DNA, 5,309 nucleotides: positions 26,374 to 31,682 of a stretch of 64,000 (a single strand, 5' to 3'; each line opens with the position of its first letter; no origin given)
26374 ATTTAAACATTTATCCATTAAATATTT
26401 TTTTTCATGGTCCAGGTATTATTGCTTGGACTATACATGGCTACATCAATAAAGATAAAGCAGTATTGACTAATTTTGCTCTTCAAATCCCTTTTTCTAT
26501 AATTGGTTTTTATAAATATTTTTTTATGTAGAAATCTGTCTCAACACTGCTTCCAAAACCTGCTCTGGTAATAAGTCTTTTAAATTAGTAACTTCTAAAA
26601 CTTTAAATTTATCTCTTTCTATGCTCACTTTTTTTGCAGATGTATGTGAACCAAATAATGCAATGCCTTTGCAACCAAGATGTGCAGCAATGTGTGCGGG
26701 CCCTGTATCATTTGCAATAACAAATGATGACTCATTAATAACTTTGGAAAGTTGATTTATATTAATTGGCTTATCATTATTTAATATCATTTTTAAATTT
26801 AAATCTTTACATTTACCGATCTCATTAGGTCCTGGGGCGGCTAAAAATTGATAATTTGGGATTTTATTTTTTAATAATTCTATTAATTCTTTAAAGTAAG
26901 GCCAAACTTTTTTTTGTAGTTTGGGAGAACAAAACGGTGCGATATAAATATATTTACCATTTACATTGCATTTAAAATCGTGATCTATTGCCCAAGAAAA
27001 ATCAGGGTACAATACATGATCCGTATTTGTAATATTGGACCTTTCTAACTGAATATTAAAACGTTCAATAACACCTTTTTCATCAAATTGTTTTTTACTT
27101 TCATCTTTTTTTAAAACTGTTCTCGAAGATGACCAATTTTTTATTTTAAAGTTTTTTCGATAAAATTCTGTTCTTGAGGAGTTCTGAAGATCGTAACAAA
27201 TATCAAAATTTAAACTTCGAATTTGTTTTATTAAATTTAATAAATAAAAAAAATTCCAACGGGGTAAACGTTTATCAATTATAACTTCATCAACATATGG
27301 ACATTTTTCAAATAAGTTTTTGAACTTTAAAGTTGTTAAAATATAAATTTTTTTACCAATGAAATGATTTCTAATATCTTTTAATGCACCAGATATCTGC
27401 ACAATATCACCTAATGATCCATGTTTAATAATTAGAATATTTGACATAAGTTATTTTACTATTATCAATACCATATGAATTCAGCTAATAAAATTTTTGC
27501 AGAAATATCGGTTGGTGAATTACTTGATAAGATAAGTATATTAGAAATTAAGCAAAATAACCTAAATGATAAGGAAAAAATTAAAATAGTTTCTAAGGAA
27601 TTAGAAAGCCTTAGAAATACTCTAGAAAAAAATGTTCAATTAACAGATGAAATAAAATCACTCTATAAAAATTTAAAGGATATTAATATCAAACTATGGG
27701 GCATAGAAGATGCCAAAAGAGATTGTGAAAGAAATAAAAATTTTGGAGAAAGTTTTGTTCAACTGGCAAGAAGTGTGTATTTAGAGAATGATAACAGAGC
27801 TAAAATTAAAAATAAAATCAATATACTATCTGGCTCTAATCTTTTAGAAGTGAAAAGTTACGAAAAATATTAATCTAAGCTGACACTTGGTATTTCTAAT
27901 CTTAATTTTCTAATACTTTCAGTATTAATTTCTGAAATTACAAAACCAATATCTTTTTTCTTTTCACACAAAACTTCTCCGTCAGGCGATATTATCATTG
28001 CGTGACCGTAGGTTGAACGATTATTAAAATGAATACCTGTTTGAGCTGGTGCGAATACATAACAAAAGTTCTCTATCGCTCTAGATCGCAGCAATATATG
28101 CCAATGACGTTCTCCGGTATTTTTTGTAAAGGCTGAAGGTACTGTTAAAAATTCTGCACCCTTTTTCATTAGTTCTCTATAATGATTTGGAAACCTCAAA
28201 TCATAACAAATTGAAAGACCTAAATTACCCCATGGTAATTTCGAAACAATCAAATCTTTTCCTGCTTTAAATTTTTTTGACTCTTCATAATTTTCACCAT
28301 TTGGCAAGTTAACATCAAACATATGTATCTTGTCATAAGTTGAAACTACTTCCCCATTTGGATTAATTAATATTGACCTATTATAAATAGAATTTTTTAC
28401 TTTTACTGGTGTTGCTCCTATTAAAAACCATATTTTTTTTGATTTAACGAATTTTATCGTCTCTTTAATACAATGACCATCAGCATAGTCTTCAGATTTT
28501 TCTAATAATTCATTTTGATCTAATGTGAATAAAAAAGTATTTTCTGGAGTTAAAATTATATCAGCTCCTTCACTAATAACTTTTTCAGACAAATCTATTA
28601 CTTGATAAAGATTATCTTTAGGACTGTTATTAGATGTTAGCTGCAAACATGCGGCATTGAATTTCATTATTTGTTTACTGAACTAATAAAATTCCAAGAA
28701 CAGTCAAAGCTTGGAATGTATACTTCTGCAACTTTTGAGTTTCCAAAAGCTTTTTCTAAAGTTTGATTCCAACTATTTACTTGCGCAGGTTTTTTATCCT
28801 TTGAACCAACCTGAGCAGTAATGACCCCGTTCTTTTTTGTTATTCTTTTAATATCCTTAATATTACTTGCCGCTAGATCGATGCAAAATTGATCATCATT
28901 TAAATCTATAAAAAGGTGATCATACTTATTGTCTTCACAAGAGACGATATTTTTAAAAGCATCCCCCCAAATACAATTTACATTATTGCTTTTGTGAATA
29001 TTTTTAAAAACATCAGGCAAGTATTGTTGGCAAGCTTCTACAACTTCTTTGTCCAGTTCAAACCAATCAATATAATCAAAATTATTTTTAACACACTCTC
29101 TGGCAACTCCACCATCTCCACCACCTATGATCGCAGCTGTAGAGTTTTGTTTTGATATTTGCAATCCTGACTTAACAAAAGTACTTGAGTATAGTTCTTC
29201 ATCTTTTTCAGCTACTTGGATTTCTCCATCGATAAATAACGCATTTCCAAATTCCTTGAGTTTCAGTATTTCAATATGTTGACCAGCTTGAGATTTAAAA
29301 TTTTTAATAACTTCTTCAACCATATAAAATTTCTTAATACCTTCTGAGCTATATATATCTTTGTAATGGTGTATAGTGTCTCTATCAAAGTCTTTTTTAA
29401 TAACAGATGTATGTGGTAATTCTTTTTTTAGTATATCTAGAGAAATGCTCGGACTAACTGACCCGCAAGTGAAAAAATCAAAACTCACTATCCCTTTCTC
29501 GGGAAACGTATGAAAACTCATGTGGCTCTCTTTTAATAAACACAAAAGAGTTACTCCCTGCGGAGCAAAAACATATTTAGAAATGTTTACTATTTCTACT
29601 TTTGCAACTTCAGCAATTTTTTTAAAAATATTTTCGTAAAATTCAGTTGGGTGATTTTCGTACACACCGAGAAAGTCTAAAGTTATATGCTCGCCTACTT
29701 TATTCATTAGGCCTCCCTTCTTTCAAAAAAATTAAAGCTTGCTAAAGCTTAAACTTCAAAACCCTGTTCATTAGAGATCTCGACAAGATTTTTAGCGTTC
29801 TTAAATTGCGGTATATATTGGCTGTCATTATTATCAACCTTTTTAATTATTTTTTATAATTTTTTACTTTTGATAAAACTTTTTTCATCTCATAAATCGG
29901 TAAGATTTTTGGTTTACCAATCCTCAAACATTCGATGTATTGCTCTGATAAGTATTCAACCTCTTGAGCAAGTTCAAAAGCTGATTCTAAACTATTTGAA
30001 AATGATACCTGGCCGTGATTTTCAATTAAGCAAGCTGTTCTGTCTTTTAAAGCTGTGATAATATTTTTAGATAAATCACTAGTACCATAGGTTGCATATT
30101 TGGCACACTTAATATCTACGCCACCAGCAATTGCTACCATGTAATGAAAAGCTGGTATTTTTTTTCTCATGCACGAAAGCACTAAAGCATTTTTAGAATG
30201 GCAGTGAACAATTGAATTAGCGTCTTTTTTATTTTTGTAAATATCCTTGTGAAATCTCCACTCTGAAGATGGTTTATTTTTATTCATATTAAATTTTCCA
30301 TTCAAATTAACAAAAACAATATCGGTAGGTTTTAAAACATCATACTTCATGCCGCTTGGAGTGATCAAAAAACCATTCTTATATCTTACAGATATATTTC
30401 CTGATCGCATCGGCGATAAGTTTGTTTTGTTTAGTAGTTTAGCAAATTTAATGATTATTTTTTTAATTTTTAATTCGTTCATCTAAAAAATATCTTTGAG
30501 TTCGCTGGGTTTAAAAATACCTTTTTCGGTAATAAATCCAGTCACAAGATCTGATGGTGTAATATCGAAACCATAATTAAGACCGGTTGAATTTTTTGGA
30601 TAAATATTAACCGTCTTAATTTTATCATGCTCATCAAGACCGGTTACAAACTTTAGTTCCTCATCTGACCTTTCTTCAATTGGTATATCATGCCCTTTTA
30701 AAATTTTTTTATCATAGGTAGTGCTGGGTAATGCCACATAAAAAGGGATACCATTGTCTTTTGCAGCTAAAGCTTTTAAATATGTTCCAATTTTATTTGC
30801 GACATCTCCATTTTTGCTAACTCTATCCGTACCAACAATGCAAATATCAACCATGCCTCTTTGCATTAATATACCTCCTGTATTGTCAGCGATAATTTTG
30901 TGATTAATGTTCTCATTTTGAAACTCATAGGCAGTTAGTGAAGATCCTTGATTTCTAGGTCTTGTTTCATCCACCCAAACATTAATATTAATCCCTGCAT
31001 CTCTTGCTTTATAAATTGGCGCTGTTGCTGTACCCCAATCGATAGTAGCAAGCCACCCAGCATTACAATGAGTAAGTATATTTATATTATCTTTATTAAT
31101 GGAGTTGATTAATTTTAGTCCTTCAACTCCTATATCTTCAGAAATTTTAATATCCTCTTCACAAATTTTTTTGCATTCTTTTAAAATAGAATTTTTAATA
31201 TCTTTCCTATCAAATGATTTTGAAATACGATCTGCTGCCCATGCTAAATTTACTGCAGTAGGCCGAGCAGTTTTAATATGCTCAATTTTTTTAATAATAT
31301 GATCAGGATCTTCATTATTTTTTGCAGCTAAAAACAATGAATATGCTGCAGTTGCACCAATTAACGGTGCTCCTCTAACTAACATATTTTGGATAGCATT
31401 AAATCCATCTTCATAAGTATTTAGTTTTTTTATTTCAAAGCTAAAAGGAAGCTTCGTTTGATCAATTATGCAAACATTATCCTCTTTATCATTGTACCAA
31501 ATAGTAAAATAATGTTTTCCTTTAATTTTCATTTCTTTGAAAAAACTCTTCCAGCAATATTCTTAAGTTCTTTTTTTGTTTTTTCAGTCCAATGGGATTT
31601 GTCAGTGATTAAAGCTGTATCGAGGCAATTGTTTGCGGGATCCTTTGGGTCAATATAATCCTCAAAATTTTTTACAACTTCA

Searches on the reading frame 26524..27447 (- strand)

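Call 74: search_protein_families(library=pfam, proteins=[window:26524-27447:-], max_evalue=0.0001)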
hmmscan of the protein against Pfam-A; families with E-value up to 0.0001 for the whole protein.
window:26524-27447:- (307 aa): 1 family
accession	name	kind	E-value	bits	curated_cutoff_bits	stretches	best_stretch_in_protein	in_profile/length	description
PF01075.23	Glyco_transf_9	-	3.6e-15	56.4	22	1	71-272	3-216/247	Glycosyltransferase family 9 (heptosyltransferase)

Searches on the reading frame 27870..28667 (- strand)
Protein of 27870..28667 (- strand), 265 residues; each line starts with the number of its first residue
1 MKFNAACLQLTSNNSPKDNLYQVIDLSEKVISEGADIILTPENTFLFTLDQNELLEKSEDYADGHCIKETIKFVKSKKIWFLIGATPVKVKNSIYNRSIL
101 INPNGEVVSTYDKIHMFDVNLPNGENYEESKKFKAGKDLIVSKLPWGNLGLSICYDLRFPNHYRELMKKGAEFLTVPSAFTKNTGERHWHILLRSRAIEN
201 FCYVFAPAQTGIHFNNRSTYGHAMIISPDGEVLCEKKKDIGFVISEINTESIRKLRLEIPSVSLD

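Call 74: search_protein_families(library=pfam, proteins=[window:27870-28667:-], max_evalue=0.0001)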
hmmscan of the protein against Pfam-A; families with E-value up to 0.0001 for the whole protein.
window:27870-28667:- (265 aa): 1 family
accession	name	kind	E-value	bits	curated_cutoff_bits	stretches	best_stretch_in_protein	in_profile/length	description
PF00795.27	CN_hydrolase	-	3.1e-49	168.1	23.2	1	5-256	2-255/256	Carbon-nitrogen hydrolase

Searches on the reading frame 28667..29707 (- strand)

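Call 74: search_protein_families(library=pfam, proteins=[window:28667-29707:-], max_evalue=0.0001)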
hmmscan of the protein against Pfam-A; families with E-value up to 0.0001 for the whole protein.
window:28667-29707:- (346 aa): 3 families
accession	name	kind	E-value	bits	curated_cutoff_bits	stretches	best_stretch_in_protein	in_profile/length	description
PF01564.23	Spermine_synth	-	3.5e-23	82.5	22.9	1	171-341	2-173/186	Spermine/spermidine synthase domain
PF02675.21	AdoMet_dc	-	4e-22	79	25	1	7-109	1-106/107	S-adenosylmethionine decarboxylase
PF17284.7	Spermine_synt_N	-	3e-06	27.5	22.1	1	122-167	9-53/53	Spermidine synthase tetramerisation domain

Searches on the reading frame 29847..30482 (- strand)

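Call 74: search_protein_families(library=pfam, proteins=[window:29847-30482:-], max_evalue=0.0001)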
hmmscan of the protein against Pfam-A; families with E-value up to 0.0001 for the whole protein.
window:29847-30482:- (211 aa): 1 family
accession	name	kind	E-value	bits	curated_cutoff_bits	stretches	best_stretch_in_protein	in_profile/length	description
PF00596.27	Aldolase_II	-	1.2e-48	165.8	22.2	1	10-183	3-183/183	Class II Aldolase and Adducin N-terminal domain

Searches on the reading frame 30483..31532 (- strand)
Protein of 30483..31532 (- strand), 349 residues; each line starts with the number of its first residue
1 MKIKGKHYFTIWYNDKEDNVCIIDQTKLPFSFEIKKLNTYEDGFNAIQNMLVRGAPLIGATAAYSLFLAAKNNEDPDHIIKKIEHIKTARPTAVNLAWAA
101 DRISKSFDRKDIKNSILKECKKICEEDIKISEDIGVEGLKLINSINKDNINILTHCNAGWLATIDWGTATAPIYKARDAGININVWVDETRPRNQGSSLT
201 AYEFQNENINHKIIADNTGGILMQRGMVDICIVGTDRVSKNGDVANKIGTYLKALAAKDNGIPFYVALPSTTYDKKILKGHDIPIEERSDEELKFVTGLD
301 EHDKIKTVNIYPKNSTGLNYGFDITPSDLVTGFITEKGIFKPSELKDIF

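Call 74: search_protein_families(library=pfam, proteins=[window:30483-31532:-], max_evalue=0.0001)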
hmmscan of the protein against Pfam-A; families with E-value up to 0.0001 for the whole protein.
window:30483-31532:- (349 aa): 1 family
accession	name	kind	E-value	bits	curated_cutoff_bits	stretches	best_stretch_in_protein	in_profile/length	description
PF01008.23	IF-2B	-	2.2e-66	224.4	22.4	1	52-342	2-280/280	Initiation factor 2 subunit family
